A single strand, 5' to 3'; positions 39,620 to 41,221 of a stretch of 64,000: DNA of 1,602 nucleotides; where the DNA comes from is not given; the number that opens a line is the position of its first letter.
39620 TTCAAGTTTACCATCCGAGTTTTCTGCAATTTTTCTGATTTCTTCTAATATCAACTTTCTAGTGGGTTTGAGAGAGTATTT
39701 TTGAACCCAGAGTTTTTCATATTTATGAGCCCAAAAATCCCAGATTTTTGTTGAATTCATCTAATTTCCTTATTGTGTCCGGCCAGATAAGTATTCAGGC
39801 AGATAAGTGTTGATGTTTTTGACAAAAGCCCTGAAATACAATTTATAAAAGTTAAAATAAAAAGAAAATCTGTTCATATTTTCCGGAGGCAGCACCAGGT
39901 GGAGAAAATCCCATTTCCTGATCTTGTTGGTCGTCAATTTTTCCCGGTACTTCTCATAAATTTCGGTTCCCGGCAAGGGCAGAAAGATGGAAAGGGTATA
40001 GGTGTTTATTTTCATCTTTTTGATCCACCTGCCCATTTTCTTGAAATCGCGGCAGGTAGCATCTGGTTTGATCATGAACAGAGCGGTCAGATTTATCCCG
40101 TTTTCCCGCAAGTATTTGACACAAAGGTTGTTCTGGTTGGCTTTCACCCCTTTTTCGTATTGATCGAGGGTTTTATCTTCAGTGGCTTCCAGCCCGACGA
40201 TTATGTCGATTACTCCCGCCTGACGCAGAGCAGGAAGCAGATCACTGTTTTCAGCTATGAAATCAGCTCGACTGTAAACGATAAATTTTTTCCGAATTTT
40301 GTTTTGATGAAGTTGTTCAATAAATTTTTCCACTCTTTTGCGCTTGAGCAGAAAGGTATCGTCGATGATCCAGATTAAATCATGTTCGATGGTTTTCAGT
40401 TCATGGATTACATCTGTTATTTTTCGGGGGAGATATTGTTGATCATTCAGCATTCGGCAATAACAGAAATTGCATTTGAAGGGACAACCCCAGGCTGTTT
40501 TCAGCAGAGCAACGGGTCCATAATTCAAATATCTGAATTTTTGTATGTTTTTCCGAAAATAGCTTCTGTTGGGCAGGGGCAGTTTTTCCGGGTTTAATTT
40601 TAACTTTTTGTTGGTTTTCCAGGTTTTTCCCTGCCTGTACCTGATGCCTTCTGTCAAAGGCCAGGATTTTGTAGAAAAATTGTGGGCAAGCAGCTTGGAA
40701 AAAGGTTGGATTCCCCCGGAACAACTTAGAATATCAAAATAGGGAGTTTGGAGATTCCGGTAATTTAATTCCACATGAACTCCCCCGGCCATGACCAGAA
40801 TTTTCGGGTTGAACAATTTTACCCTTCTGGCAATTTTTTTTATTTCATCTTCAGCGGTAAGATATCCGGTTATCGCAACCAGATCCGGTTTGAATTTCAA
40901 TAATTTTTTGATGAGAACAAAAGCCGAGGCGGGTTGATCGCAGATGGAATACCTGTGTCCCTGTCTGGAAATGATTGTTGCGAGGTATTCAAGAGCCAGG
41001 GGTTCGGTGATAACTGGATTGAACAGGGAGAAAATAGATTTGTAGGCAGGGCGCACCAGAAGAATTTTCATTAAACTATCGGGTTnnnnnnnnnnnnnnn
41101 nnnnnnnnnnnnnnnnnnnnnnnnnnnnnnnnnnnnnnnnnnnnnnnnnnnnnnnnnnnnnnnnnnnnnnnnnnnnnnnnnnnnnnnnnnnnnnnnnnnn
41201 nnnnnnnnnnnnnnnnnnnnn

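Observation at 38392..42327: Four-gene minus-strand operon: multi-S1-domain protein, B12-binding radical SAM enzyme, class I SAM methyltransferase and Cys-rich lipoprotein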

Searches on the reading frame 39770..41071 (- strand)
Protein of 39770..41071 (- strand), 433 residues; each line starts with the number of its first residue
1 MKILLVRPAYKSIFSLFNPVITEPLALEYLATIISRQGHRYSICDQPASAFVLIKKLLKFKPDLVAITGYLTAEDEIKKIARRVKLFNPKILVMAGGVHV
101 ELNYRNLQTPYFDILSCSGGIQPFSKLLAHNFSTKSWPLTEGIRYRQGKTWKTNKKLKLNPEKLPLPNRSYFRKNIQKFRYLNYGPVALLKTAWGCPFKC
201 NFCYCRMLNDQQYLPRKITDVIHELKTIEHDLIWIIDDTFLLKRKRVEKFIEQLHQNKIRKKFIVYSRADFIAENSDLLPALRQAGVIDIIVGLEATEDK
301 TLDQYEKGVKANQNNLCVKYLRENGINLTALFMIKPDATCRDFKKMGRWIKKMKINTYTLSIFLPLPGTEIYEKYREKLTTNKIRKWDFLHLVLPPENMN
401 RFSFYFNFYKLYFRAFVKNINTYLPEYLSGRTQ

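Call 3: search_protein_families(library=pfam, proteins=[window:39770-41071:-], max_evalue=0.01)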
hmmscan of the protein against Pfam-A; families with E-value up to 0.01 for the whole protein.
window:39770-41071:- (433 aa): 2 families
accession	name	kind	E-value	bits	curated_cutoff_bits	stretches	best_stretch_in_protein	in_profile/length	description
PF02310.24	B12-binding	-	1.2e-12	48.1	32.1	1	22-114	12-107/121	B12 binding domain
PF04055.27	Radical_SAM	-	2.8e-11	44.3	29.5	1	195-349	6-165/166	Radical SAM superfamily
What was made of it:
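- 39770..41071 (-): Class-B (B12-binding domain) radical SAM enzyme, 433 aa. Orthologue of 'rSAM1' of the large unnamed cluster. Pfam B12-binding 48.1 bits (cut-off 32.1) and Radical_SAM 44.3 bits (cut-off 29.5) (call 3).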

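Call 4: search_protein_families(library=ncbifam, proteins=[window:39770-41071:-], max_evalue=0.01)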
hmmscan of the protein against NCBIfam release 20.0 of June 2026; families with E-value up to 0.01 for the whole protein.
window:39770-41071:- (433 aa): 23 families
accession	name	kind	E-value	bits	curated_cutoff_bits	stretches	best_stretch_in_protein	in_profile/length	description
TIGR04367.1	HpnR_B12_rSAM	equivalog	5.4e-42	143.9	650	1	1-405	1-402/490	hopanoid C-3 methylase HpnR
TIGR02026.1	BchE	equivalog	1.5e-37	129.7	481.35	1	2-418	1-430/497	magnesium-protoporphyrin IX monomethyl ester anaerobic oxidative cyclase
TIGR03471.1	HpnJ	equivalog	3.4e-23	82.3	577.6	1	64-377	71-389/472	hopanoid biosynthesis associated radical SAM protein HpnJ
TIGR04479.1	bcpD_PhpK_rSAM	subfamily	9.1e-23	80.4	600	1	25-373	73-429/504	PhpK family radical SAM P-methyltransferase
NF040542.1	rSAM_RCCLKC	equivalog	3e-17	62.9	450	1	79-356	67-353/423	arsinothricin biosynthesis radical SAM protein ArsL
TIGR04072.2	rSAM_ladder_B12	equivalog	1.5e-15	56.8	360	1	169-339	163-335/443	lipid biosynthesis B12-binding/radical SAM protein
NF050148.1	rSAM_ApyD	equivalog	1.6e-15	56.5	750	1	56-381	69-399/645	RiPP biosynthesis radical SAM protein ApyD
NF038361.1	rSAM_Sden_1168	equivalog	1.8e-15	56.5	575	1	166-374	261-472/560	Sden_1168 family B12-binding radical SAM P-methyltransferase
TIGR03975.1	rSAM_ocin_1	subfamily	1.6e-14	53.4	281.85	1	54-408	121-488/606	RiPP maturation radical SAM C-methyltransferase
TIGR04014.1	B12_SAM_MJ_0865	equivalog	1.4e-13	50.4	360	1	59-374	36-357/434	methyl-coenzyme M reductase glutamine C-methyltransferase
NF040546.1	rSAM_CUAEP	equivalog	4.9e-12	45.3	500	1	24-362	13-354/468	CUAEP/CCAEP-tail radical SAM (seleno)protein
NF033712.0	B12_rSAM_KedN5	subfamily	8.5e-11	40.8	700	1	51-370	51-386/624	KedN5 family methylcobalamin-dependent radical SAM C-methyltransferase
TIGR04013.1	B12_SAM_MJ_1487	hypoth_equivalog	1.5e-10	40.5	251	1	53-382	34-364/382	TIGR04013 family B12-binding domain/radical SAM domain-containing protein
TIGR04295.1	B12_rSAM_oligo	hypoth_equivalog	3.6e-10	39.1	400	1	137-319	144-326/422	TIGR04295 family B12-binding domain-containing radical SAM protein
TIGR04190.1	B12_SAM_Ta0216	equivalog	5.4e-07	28.6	500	1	55-327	73-366/554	TIGR04190 family B12-binding domain/radical SAM domain protein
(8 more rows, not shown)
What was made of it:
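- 39770..41071 (-): All named NCBIfam families are far below cut-off (call 4).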

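Call 5: find_homologous_proteins(query=window:39770-41071:-, max_evalue=1e-10)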
Query window:39770-41071:- (433 aa): 692 proteins with E <= 1e-10 among 4912 candidates; the best 120 are listed.
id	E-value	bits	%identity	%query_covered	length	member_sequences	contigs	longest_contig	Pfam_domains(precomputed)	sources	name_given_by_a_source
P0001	3.0e-294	993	100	100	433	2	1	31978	PF04055.28,PF02310.25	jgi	jgi:radical SAM superfamily enzyme YgiQ (UPF0313 family)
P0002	5.1e-130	452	49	97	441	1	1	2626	PF04055.28,PF02310.25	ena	-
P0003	1.2e-126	441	48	97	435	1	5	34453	PF04055.28,PF02310.25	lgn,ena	-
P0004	2.0e-123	431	46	100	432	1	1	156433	PF04055.28,PF02310.25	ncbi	-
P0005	3.3e-122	427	48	95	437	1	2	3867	PF04055.28,PF02310.25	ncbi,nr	ncbi:cobalamin-dependent protein, partial [Myxococcota bacterium]|nr:cobalamin-dependent protein [My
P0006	5.1e-119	416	46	97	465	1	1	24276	PF04055.28,PF02310.25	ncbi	-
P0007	6.4e-119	416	45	96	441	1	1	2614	PF04055.28,PF02310.25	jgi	jgi:radical SAM superfamily enzyme YgiQ (UPF0313 family)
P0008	7.0e-117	409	45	97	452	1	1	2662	PF04055.28,PF02310.25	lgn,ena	-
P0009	8.3e-117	409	44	100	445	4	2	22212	PF04055.28,PF02310.25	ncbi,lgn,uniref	ncbi:B12-binding domain-containing radical SAM protein [Candidatus Electrothrix sp.]|uniref:B12-bind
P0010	3.6e-115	403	44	97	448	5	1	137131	PF04055.28,PF02310.25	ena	-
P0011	6.2e-115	403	43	98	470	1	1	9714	PF04055.28,PF02310.25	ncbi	-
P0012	3.1e-114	400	45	96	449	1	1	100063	PF04055.28,PF02310.25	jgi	jgi:hopanoid C-3 methylase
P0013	4.1e-114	400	45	97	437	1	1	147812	PF04055.28,PF02310.25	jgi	jgi:hopanoid C-3 methylase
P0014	5.8e-114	399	43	97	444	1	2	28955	PF04055.28,PF02310.25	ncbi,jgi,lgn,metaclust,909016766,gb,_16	metaclust:\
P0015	7.3e-114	399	44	97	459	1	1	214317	PF04055.28,PF02310.25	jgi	jgi:hopanoid C-3 methylase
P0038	8.9e-110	386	44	97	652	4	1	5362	PF13847.13,PF13489.13,PF13649.13,PF04055.28,PF01209.25,PF08241.19,PF08242.19,PF02310.25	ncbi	-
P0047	2.0e-108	381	42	95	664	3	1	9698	PF13847.13,PF13489.13,PF13649.13,PF04055.28,PF01209.25,PF08241.19,PF08242.19,PF02310.25,PF05401.17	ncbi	-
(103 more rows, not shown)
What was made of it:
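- Closest known: HpnR. Same: JGI auto-annotation even labels some family members 'hopanoid C-3 methylase' (call 5).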

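Call 6: search_solved_structures(query=window:39770-41071:-, max_evalue=0.01)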
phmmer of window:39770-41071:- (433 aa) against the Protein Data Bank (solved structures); distinct sequences matched with E-value up to 0.01: 3.
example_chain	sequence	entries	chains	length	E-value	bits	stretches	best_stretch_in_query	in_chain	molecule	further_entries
7kdx_A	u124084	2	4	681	1.6e-09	40.3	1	60-344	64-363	Methyltransferase TokK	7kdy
9ccb_A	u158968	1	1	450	1.8e-05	26.9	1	188-374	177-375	Radical SAM core domain-containing protein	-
6fd2_B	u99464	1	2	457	0.00066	21.8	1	166-373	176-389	Putative apramycin biosynthetic oxidoreductase 4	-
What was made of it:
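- Closest known: CysS and TokK/ThnK. Same: TokK is the best PDB match by sequence (E = 1.6e-9; call 6).
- The closest PDB match by sequence is the methylase TokK (call 6).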

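Call 9: find_encoding_contigs(protein=P0001, flank=10000, max_places=3)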
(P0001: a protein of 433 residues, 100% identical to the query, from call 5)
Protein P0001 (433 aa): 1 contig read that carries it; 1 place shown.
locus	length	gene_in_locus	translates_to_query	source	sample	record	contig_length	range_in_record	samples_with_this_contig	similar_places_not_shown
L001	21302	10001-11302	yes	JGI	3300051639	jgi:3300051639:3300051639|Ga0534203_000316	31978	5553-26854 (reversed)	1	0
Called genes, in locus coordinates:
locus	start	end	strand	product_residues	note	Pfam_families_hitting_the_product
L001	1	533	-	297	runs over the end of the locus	PF26550:Tricorn_2nd (faint), PF26549:Tricorn_N, PF07676:PD40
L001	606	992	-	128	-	-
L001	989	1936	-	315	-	PF13103:TonB_2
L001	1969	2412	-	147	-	PF02472:ExbD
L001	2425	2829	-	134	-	PF01618:MotA_ExbB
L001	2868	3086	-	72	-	-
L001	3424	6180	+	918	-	PF00005:ABC_tran (faint), PF02463:SMC_N (faint), PF03193:RsgA_GTPase (faint), PF13191:AAA_16 (faint), PF13401:AAA_22 (faint), PF13476:AAA_23 (faint), PF17760:UvrA_inter, PF17755:UvrA_DNA-bind, +2 more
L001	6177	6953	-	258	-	PF00793:DAHP_synth_1, PF03102:NeuB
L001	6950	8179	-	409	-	-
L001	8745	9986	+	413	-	PF21710:Spt6_S1 (faint), PF23459:S1_RRP5 (faint), PF00575:S1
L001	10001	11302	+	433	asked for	PF02310:B12-binding, PF04055:Radical_SAM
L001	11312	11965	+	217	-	PF01739:CheR (faint), PF13489:Methyltransf_23, PF13649:Methyltransf_25, PF13847:Methyltransf_31, PF08241:Methyltransf_11, PF08242:Methyltransf_12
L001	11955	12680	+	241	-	-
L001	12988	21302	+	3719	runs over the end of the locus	PF00515:TPR_1 (faint), PF07719:TPR_2 (faint), PF13181:TPR_8 (faint), PF13414:TPR_11 (faint), PF13428:TPR_14 (faint), PF13431:TPR_17 (faint), PF13432:TPR_16 (faint), PF14559:TPR_19 (weak), +5 more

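Call 10: find_encoding_contigs(protein=P0004, flank=8000, max_places=2)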
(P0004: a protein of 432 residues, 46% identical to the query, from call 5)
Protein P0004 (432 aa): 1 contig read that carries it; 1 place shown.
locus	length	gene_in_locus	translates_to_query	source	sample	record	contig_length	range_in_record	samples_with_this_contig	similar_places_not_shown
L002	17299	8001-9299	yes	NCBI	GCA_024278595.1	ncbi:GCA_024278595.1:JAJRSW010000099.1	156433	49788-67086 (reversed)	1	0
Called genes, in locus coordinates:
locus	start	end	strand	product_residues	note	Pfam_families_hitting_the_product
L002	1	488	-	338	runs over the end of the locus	PF00356:LacI, PF00532:Peripla_BP_1, PF13407:Peripla_BP_4, PF13377:Peripla_BP_3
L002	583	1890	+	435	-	PF22422:MGH1-like_GH, PF01204:Trehalase, PF03200:Glyco_hydro_63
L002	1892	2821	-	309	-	PF04616:Glyco_hydro_43 (faint), PF00251:Glyco_hydro_32N, PF22847:Glyco_hydro_43_rel (faint)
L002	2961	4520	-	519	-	PF20957:GxGYxYP_N_2nd (weak), PF20958:GxGYxYP_N_3rd (weak), PF14323:GxGYxYP_C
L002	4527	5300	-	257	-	PF08975:2H-phosphodiest (weak)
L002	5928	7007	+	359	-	PF00583:Acetyltransf_1 (weak), PF13508:Acetyltransf_7 (faint)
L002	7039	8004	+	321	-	-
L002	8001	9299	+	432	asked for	PF02310:B12-binding, PF04055:Radical_SAM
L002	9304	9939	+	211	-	PF01209:Ubie_methyltran, PF13489:Methyltransf_23, PF13679:Methyltransf_32 (weak), PF05401:NodS, PF13649:Methyltransf_25, PF13847:Methyltransf_31, PF08241:Methyltransf_11, PF08242:Methyltransf_12, +2 more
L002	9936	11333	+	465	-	PF02310:B12-binding, PF04055:Radical_SAM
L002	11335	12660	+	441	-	PF04055:Radical_SAM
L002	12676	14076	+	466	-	PF02310:B12-binding, PF04055:Radical_SAM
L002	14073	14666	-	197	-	PF21926:FeeM (weak)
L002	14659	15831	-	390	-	PF02784:Orn_Arg_deC_N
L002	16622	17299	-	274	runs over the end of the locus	PF13646:HEAT_2 (faint)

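Call 11: find_encoding_contigs(protein=P0003, flank=8000, max_places=2)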
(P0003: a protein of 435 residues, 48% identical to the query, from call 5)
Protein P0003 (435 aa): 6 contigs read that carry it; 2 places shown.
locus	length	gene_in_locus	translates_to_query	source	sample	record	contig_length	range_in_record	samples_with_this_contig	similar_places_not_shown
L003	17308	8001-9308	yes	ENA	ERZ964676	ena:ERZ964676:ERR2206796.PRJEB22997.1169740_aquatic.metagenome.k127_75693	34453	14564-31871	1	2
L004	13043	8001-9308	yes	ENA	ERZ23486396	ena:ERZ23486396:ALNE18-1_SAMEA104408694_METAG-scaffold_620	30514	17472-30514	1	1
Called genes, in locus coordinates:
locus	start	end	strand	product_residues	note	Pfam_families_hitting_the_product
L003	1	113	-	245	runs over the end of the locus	PF08975:2H-phosphodiest (weak)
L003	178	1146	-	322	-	PF00248:Aldo_ket_red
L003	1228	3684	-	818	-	PF22422:MGH1-like_GH (faint), PF17167:Glyco_hydro_94, PF06202:GDE_C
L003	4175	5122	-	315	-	-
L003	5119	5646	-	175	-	-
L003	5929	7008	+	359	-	PF00583:Acetyltransf_1 (faint), PF13508:Acetyltransf_7 (weak)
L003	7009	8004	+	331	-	PF13480:Acetyltransf_6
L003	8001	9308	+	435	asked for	PF02310:B12-binding, PF04055:Radical_SAM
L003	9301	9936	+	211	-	PF01209:Ubie_methyltran, PF05401:NodS, PF13489:Methyltransf_23, PF05175:MTS (weak), PF13649:Methyltransf_25, PF13847:Methyltransf_31, PF08241:Methyltransf_11, PF08242:Methyltransf_12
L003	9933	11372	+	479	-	PF02310:B12-binding, PF04055:Radical_SAM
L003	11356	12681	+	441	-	PF04055:Radical_SAM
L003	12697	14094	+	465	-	PF02310:B12-binding, PF04055:Radical_SAM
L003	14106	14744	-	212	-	PF21926:FeeM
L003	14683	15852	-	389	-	PF00278:Orn_DAP_Arg_deC (weak), PF02784:Orn_Arg_deC_N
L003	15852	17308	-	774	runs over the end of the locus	PF03176:MMPL, PF02355:SecD_SecF_C (faint), PF12349:Sterol-sensing (faint), PF03176:MMPL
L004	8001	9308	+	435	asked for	PF02310:B12-binding, PF04055:Radical_SAM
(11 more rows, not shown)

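Call 14: find_related_loci(query=A1, collection=genome_contigs, flank=10000)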
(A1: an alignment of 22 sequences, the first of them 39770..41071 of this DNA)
Query A1 (433 aa) in genome_contigs; peptide patterns used: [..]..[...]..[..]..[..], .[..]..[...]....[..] (x = any residue, [..] = any of these).
599 stretches matched a pattern (row limit reached: there are more); 555 encode a relative of the query (tblastn E <= 1e-3); the best 80 are kept; 80 distinct loci.
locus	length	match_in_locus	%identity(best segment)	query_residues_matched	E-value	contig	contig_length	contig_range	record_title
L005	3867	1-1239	48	7-419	1e-132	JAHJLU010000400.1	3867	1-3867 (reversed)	MAG: Myxococcota bacterium isolate Old_saline.mb.159 Old_saline.mb.159_k141_612942, whole genome shotgun sequence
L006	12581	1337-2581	44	2-419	3e-121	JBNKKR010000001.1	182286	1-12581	MAG: Desulfocapsaceae bacterium isolate H1H2.bin.35.strict NODE_1_length_182286_cov_5.709306, whole genome shotgun seque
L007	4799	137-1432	43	1-429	9e-121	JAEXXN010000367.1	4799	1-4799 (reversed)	MAG: Bacillota bacterium isolate OH_HDB_150 k127_890600, whole genome shotgun sequence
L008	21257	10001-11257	42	1-419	2e-116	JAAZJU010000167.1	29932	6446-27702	MAG: Clostridia bacterium isolate AS21ysBPME_41 139119_AS21, whole genome shotgun sequence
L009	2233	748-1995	43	2-419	7e-123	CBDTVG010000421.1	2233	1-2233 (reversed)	MAG TPA_asm: uncultured Candidatus Electrothrix sp. isolate SRR7614715_binner13_Refined_5 genome assembly, contig: ERZ23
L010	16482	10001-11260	42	1-419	2e-113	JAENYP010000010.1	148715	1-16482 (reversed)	MAG: Thermincola ferriacetica isolate BL5_bin.1 BL5_bin1_NODE_56_length_148715_cov_60.753303, whole genome shotgun seque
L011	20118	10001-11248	43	1-414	2e-111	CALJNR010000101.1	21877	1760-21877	MAG: uncultured Clostridia bacterium isolate R1_Bin_METABAT__155_sub_1_1 genome assembly, contig: c_000000700699, whole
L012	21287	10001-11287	41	1-431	2e-111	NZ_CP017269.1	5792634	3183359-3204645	Geosporobacter ferrireducens strain IRF9 chromosome, complete genome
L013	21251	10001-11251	41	1-416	2e-109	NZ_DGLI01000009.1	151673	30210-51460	MAG: Clostridium sp. UBA4548 UBA4548_contig_127, whole genome shotgun sequence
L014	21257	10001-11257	42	1-419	7e-109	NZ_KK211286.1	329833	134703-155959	Alkaliphilus transvaalensis ATCC 700919 T335DRAFT_scaffold00004.4, whole genome shotgun sequence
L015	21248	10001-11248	41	2-419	7e-106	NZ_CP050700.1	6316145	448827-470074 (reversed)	Desulfopila sp. IMCC35008 chromosome, complete genome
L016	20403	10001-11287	39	1-422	2e-105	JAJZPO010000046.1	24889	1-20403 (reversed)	MAG: Bacillota bacterium isolate SKS1.bin126 NODE_3529_length_24889_cov_2.242186, whole genome shotgun sequence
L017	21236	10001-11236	40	1-412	8e-101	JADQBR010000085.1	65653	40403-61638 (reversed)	MAG: Bacillota bacterium isolate Soudan_17 NODE_221_length_65653_cov_14.976341, whole genome shotgun sequence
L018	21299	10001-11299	39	1-431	2e-98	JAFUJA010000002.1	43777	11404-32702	MAG: Lachnospiraceae bacterium isolate RGIG4539 Roe_deer_Rectum-1__c21199, whole genome shotgun sequence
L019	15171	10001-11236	40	1-411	1e-97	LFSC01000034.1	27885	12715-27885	MAG: Clostridiaceae bacterium DTU079 scaffold20023, whole genome shotgun sequence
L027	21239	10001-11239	38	1-416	2e-90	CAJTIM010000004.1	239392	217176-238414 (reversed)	Clostridia bacterium isolate B90_2 genome assembly, contig: MGBC000266.4, whole genome shotgun sequence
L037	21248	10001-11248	37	1-409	3e-86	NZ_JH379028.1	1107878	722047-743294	Hungatella hathewayi WAL-18680 supercont1.2, whole genome shotgun sequence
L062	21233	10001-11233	36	2-419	1e-77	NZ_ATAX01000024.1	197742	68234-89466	Ruminococcus flavefaciens 007c Rf007c_contig00751, whole genome shotgun sequence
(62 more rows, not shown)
